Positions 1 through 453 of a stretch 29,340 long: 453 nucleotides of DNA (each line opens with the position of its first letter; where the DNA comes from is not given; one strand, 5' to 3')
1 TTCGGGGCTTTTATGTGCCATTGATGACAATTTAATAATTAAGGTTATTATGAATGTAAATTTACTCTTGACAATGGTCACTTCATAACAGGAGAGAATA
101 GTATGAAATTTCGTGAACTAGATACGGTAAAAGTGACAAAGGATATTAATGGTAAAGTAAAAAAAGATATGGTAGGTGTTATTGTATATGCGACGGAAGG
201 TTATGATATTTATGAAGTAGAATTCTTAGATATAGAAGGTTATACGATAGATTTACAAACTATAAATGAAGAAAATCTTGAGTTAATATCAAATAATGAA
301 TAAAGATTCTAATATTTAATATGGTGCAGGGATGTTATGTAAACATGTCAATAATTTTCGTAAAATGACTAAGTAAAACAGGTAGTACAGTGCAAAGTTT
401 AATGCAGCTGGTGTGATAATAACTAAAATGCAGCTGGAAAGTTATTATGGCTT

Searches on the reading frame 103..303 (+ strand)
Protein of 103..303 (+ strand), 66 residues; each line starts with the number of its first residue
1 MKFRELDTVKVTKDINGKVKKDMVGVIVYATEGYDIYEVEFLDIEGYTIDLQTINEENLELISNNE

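Call 9: search_protein_families(library=pfam, proteins=[window:103-303:+], max_evalue=0.001)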
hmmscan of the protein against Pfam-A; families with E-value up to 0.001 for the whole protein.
window:103-303:+ (66 aa): 1 family
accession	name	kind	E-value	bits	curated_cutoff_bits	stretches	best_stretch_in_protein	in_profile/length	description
PF16277.11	DUF4926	-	7e-09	35.4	29.1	1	5-60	1-56/57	Domain of unknown function (DUF4926)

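Call 32: find_encoding_contigs(protein=window:103-303:+, flank=10000, max_places=10)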
Protein window:103-303:+ (66 aa): no gene with exactly this product is on record in the collection.
